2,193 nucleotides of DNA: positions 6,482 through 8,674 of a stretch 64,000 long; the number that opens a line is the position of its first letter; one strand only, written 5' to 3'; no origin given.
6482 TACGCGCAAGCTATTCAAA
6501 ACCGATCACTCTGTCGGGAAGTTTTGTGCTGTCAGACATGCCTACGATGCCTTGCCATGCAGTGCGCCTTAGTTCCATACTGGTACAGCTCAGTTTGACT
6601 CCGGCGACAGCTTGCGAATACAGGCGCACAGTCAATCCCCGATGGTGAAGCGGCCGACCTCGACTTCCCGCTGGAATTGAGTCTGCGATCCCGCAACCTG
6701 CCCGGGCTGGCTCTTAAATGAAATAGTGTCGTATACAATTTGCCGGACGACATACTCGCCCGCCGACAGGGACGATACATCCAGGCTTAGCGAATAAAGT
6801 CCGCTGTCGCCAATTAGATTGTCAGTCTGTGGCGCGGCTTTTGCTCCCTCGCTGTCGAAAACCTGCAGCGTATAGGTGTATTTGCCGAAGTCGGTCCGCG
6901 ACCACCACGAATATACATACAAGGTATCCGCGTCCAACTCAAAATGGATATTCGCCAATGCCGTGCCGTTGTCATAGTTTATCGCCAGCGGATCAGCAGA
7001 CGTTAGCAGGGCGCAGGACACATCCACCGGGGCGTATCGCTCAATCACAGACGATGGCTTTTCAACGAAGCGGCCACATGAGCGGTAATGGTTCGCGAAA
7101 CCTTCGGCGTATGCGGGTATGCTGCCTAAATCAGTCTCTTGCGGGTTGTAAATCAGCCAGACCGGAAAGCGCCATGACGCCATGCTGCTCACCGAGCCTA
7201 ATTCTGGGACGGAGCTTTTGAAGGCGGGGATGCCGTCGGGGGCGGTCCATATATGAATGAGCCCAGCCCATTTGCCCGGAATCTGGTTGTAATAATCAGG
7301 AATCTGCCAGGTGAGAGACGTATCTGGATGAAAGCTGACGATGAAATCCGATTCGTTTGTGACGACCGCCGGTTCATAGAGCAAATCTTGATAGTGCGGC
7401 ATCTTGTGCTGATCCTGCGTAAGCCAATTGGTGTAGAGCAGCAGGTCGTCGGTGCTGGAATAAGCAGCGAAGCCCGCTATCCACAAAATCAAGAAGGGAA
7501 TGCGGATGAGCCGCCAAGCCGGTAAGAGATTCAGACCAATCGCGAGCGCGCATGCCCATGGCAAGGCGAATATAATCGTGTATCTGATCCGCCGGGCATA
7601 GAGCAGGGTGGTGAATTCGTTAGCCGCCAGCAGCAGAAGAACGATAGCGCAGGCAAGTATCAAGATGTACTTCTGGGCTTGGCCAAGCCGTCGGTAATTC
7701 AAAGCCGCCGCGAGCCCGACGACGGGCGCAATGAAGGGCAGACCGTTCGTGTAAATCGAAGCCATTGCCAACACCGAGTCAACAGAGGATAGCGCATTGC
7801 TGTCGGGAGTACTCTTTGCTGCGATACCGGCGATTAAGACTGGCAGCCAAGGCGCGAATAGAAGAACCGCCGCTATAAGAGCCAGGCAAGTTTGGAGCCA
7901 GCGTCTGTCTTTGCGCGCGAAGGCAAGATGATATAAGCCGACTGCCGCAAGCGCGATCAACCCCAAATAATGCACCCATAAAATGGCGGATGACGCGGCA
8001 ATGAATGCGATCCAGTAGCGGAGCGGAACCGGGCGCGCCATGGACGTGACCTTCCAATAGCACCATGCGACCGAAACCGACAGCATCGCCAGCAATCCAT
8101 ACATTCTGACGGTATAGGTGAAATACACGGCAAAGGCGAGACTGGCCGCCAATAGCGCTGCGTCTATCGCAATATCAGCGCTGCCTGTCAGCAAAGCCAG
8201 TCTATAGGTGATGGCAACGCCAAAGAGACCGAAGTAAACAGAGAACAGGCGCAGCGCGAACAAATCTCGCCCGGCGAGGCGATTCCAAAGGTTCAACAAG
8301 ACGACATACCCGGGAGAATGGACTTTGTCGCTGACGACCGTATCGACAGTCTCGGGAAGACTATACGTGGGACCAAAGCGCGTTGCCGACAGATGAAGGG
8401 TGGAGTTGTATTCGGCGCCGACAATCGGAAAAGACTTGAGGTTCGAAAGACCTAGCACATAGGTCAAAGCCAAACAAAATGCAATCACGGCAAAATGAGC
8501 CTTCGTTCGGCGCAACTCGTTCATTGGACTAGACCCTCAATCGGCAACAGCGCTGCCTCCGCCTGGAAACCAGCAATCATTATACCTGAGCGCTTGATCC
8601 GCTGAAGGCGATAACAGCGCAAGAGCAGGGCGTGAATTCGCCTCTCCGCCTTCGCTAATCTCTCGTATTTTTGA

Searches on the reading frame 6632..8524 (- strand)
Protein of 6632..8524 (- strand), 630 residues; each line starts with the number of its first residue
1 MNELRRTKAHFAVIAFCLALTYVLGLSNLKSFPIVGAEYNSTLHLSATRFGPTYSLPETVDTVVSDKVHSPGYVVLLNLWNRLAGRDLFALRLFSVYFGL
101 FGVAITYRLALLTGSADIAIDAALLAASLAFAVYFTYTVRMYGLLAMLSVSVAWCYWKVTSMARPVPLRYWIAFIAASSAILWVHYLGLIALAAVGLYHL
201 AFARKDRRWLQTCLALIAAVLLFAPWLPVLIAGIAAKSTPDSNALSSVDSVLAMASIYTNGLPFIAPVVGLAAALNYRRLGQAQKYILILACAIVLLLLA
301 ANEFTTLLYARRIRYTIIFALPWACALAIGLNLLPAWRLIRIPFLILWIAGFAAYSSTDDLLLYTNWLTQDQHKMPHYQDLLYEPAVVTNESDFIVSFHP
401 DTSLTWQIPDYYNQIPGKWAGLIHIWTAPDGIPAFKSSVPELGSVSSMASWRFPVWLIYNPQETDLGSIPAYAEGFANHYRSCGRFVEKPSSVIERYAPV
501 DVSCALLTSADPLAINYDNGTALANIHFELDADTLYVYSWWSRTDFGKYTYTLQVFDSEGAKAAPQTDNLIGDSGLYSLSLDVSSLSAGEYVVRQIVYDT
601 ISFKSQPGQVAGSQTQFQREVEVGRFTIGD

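Call 81: search_protein_families(library=pfam, proteins=[window:6632-8524:-], max_evalue=0.001)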
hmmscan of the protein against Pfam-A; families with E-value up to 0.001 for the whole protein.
window:6632-8524:- (630 aa): 1 family
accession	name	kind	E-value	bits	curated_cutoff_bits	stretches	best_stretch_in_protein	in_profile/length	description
PF13231.12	PMT_2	-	9.1e-05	23.2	26.1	1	69-231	2-159/160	Dolichyl-phosphate-mannose-protein mannosyltransferase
